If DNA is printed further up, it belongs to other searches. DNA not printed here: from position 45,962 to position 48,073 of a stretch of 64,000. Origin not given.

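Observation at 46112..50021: Translationally coupled pair of paralogous membrane-hairpin P-loop NTPases with a degenerate G4 motif (divergent dynamin-like pair)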

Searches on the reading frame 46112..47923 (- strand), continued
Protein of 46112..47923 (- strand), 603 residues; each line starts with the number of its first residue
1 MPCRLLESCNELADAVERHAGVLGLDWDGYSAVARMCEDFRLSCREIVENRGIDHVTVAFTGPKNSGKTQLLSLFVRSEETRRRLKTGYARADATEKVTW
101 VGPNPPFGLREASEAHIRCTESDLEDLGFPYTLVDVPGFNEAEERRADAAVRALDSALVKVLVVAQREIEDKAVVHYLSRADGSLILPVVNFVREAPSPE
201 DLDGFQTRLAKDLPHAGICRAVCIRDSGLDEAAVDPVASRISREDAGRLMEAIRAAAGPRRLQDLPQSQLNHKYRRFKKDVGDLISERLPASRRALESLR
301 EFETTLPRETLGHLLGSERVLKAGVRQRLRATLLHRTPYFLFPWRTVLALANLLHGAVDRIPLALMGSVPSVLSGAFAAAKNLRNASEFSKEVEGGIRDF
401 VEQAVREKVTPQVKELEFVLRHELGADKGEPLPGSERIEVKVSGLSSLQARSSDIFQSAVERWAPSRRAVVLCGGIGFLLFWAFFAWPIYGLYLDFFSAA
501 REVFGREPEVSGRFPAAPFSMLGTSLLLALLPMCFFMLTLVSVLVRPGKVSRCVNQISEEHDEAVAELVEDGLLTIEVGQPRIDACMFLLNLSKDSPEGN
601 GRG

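Call 40: find_encoding_contigs(protein=P0159, flank=5000, max_places=2)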
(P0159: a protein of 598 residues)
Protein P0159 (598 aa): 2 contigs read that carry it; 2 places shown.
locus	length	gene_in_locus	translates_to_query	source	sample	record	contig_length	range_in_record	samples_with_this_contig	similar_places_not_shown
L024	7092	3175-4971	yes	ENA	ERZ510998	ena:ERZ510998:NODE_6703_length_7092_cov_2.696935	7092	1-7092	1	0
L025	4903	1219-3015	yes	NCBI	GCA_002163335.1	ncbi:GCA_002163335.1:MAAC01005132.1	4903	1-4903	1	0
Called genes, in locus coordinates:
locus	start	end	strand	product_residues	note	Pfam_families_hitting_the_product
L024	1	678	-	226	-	?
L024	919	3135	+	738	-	-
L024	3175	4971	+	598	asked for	-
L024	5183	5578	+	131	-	PF00293:NUDIX, PF14815:NUDIX_4 (weak)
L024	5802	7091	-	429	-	?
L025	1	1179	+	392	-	?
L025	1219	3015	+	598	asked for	-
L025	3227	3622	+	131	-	PF00293:NUDIX, PF14815:NUDIX_4 (weak)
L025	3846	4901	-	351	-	?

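Call 41: find_encoding_contigs(protein=P0171, flank=5000, max_places=2)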
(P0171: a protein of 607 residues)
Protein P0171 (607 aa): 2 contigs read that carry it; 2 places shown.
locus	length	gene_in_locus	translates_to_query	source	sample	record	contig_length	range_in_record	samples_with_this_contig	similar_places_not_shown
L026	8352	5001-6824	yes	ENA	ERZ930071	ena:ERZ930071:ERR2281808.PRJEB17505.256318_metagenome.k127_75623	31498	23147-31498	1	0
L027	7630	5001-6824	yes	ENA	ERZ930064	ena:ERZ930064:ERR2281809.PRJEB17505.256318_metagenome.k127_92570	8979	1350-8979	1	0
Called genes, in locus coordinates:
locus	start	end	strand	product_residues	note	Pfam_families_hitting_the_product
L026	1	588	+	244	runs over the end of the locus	PF04542:Sigma70_r2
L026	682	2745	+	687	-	PF00069:Pkinase, PF07714:PK_Tyr_Ser-Thr, PF03781:FGE-sulfatase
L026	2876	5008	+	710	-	-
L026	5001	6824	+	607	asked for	-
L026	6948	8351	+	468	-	?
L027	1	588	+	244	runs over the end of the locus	PF04542:Sigma70_r2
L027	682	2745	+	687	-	PF00069:Pkinase, PF07714:PK_Tyr_Ser-Thr, PF03781:FGE-sulfatase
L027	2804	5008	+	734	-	-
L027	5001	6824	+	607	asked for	-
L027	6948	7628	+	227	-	?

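Call 53: fold_search(model_id=the predicted structure, library=viral)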
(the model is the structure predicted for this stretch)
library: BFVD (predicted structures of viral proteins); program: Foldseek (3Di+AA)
matches with E <= 10: 211; with E <= 0.001: 4
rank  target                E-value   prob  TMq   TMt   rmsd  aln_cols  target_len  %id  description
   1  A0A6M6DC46            1.0e-06  1.00  0.24  0.25  27.7       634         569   11  (no name in the UniProt tables at hand)
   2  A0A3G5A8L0            2.4e-05  1.00  0.22  0.20  32.1       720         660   10  Dynamin family GTPase [Hyperionvirus sp.]
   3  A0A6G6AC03            1.3e-04  1.00  0.24  0.25  34.3       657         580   12  Putative GTPase [Borely moumouvirus]
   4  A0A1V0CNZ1            5.9e-04  0.98  0.19  0.20  31.1       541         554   13  (no name in the UniProt tables at hand)
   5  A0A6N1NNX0            2.6e-03  0.94  0.20  0.22  39.1       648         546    9  RING-type domain-containing protein [Tupanvirus soda lake]
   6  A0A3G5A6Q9            2.7e-03  1.00  0.19  0.31  11.6       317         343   12  Dynamin-related protein 1A [Hyperionvirus sp.]
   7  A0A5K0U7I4            3.0e-03  0.92  0.19  0.21  36.4       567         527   12  Atlastin-2-like [Yasminevirus sp. GU-2018]
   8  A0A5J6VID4            6.2e-03  1.00  0.20  0.16  11.2       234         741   12  protein-synthesizing GTPase [Megaviridae environmental sample]
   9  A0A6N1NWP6            6.2e-03  1.00  0.19  0.40  10.2       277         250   12  Dynamin N-terminal domain-containing protein [Tupanvirus soda lake]
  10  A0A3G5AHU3            1.0e-02  0.99  0.17  0.38  10.3       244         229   13  AIG1-type G domain-containing protein [Sylvanvirus sp.]
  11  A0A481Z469            1.2e-02  1.00  0.20  0.27  10.9       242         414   12  Elongation factor Tu GTP binding domain protein [Pithovirus LCPAC101]
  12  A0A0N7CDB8            1.9e-02  0.28  0.13  0.15  24.5       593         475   11  Uncharacterized protein [Salmonella phage 38]
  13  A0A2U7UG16            4.3e-02  0.97  0.19  0.18  10.1       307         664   16  RecA-like NTPases incomplete domain containing protein [Pandoravirus macleodensis]
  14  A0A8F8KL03            5.2e-02  1.00  0.20  0.23   8.6       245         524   12  GTP-binding protein 1 [Clandestinovirus]
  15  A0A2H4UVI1            5.7e-02  0.99  0.19  0.23   7.5       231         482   11  Elongation factor 1-alpha [Bodo saltans virus]
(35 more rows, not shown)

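Call 54: search_dna_similar(query=window:46112-47923:-, collection=plasmids, mode=protein, max_evalue=0.001, max_rows=10)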
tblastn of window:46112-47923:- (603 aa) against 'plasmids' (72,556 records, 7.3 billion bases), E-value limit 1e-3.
No match.

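Call 55: search_dna_similar(query=window:46112-47923:-, collection=phages, mode=protein, max_evalue=0.001, max_rows=10)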
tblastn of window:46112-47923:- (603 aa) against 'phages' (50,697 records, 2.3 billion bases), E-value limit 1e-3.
No match.

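Call 57: search_solved_structures(query=A3, max_evalue=10, show_alignments=0)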
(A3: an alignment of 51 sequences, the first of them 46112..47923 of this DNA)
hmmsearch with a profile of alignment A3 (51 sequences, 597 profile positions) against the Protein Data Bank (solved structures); distinct sequences matched with E-value up to 10: 398 (the best 60 are shown).
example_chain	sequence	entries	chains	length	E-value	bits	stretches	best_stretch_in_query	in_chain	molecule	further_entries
7aoi_XL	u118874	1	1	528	3.4e-07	32.2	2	43-79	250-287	GTP-binding protein, putative,mt-EngA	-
6xrs_A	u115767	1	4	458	3.8e-07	32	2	45-80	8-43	GTPase Der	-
7am2_BU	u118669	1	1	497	4e-07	32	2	44-81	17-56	GTPase Der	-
6yxx_EA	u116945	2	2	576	4.7e-07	31.7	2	43-79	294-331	mt-EngA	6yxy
5dn8_A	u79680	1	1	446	1.2e-06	30.4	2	54-80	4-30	GTPase Der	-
4dcs_A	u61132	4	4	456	5.3e-06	28.2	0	51-73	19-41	GTP-BINDING PROTEIN ENGA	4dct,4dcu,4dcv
2hjg_A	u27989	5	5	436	1.5e-05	26.7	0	130-228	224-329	GTP-binding protein engA | GTPase Der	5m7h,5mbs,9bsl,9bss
7of2_C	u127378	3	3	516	3.8e-05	25.4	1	28-82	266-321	Putative GTP-binding protein 6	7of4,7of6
1mky_A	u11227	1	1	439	4.9e-05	25.1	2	57-104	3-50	Probable GTP-binding protein engA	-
9bs0_W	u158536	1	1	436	9.4e-05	24.1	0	32-80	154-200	GTPase Der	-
1wdt_A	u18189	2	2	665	0.00011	23.9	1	52-161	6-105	elongation factor G homolog | Elongation factor G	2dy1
6c2u_A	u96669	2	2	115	0.00025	22.7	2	30-74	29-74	phosphate-loop protein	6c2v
3j8g_X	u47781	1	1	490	0.00089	20.9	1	56-80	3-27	GTPase Der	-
2j68_A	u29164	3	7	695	0.0016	20.1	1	125-253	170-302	BACTERIAL DYNAMIN-LIKE PROTEIN | DYNAMIN FAMILY PROTEIN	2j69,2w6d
2x2e_A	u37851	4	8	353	0.0017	20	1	35-78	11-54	DYNAMIN-1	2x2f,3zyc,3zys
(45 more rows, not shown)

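Call 58: search_protein_families(library=pfam, alignment_id=A3, max_evalue=0.01)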
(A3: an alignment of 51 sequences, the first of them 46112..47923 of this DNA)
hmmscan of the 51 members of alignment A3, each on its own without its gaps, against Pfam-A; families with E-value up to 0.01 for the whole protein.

A. member 1, window:46112-47923:- (603 aa): 1 family
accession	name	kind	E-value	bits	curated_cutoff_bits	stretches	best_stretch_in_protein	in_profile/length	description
PF01926.29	MMR_HSR1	-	5.9e-05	23.6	21.9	1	57-191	1-112/113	50S ribosome-binding GTPase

B. families by the number of members that match (of 51 scanned): 17 families
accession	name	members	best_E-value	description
PF01926.29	MMR_HSR1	32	7.2e-08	50S ribosome-binding GTPase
PF00350.29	Dynamin_N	12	1.1e-05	Dynamin family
PF13401.12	AAA_22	4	0.00049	AAA domain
PF00005.33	ABC_tran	2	0.00012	ABC transporter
PF00009.33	GTP_EFTU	2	0.00016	Elongation factor Tu GTP binding domain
PF03193.22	RsgA_GTPase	2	0.0006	RsgA GTPase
PF16575.11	CLP1_P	2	0.0074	mRNA cleavage and polyadenylation factor CLP1 P-loop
PF13173.12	AAA_14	1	0.00099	AAA domain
PF20153.4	DUF6535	1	0.0011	Family of unknown function (DUF6535)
PF13191.12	AAA_16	1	0.0012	AAA ATPase domain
PF01935.23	DUF87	1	0.0017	Helicase HerA, central domain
PF03205.20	MobB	1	0.0035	Molybdopterin guanine dinucleotide synthesis protein B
PF09439.16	SRPRB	1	0.0039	Signal recognition particle receptor beta subunit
PF14002.11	YniB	1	0.004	YniB-like protein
PF22571.1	LiaI-LiaF-TM_PspC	1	0.0048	PspC transmembrane region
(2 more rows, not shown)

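Call 59: find_homologous_proteins(query=A3, max_evalue=1e-10)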
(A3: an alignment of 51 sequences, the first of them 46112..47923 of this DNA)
Query A3 (51 sequences) (603 aa, profile of the alignment): 11 proteins with E <= 1e-10 among 8000 candidates.
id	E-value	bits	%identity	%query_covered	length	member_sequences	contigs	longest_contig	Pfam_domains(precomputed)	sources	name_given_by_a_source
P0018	9.8e-194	663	74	99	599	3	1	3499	PF01926.30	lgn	-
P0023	4.1e-191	655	48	98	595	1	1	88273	PF01926.30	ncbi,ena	-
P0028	2.0e-184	632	37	100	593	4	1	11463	-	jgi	jgi:hypothetical protein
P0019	2.7e-184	632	66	99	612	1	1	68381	-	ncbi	-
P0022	6.6e-184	631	63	99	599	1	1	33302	-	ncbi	-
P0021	1.1e-183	630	64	99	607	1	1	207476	-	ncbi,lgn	-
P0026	1.0e-181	623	38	98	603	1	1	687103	-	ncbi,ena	-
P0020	5.6e-181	621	66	98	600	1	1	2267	-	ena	-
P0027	2.6e-175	602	39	99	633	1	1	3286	PF01926.30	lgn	-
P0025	2.0e-174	599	39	97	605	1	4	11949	-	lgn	-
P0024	5.0e-169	582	40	98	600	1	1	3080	PF01926.30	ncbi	ncbi:MAG: GTPase domain-containing protein [Verrucomicrobiota bacterium]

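Call 77: search_protein_families(library=padloc, alignment_id=A3, max_evalue=0.01)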
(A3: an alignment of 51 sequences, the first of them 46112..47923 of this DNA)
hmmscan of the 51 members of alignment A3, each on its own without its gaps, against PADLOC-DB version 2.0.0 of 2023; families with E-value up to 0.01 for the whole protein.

A. member 1, window:46112-47923:- (603 aa): 1 family
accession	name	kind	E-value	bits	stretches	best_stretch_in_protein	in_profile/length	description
PDLC03839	LeoA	-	0.00075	16.7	0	131-213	105-198/559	-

B. families by the number of members that match (of 51 scanned): 12 families
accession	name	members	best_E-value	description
PDLC03839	LeoA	21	7.6e-11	-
PDLC03841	LeoBC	14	8.2e-12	-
PDLC03843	LeoC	2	0.00025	-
PDLC04140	mad8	2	0.0028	mads_8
PDLC04790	PDC-S01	1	0.00012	-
PDLC02979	AriA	1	0.00091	-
PDLC02756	PbeC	1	0.0017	PbeC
PDLC00652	ZorF3|ZorF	1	0.0031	DUF2894 domain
PDLC03925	OloA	1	0.0036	-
PDLC01515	Csx3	1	0.0049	"CAS-I,CAS-III; associated"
PDLC05029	PDC-S49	1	0.0069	-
PDLC04135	mad3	1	0.0075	mads_3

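Call 78: search_protein_families(library=padloc, proteins=[P0037, P0047, P0060, P0087, P0100, P0120, P0140, P0151, P0160, P0172], max_evalue=0.001)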
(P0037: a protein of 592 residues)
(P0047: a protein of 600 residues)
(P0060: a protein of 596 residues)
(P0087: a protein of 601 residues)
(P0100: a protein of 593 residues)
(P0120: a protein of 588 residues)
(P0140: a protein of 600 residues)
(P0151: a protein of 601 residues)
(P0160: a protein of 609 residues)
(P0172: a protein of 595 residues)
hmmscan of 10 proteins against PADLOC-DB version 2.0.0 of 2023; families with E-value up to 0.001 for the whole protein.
P0037 (592 aa): 2 families
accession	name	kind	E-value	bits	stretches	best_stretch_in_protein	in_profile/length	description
PDLC03839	LeoA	-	3.9e-07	27.5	1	41-78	52-79/559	-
PDLC03841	LeoBC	-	0.0003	18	0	59-165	80-159/601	-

P0047 (600 aa): 0 families

P0060 (596 aa): 2 families
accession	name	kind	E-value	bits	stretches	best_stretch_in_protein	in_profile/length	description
PDLC03841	LeoBC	-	4.9e-07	27.2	1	132-191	126-188/601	-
PDLC03839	LeoA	-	0.00014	19.1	0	128-170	103-147/559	-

P0087 (601 aa): 0 families

P0100 (593 aa): 2 families
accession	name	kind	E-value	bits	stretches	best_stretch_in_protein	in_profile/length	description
PDLC03839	LeoA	-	4.9e-07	27.2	1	11-81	10-79/559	-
PDLC03841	LeoBC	-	0.00026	18.2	0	61-175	79-166/601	-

P0120 (588 aa): 1 family
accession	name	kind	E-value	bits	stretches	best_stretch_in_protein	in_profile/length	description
PDLC03839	LeoA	-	3.7e-06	24.3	0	10-88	15-90/559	-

P0140 (600 aa): 1 family
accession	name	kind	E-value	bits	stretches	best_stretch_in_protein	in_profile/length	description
PDLC03839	LeoA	-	2.4e-05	21.6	1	37-171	39-145/559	-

P0151 (601 aa): 2 families
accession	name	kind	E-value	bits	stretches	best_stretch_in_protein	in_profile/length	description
PDLC03839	LeoA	-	2.5e-06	24.8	1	46-82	46-80/559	-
PDLC03841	LeoBC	-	0.00017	18.8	0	49-164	70-156/601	-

P0160 (609 aa): 0 families

P0172 (595 aa): 0 families
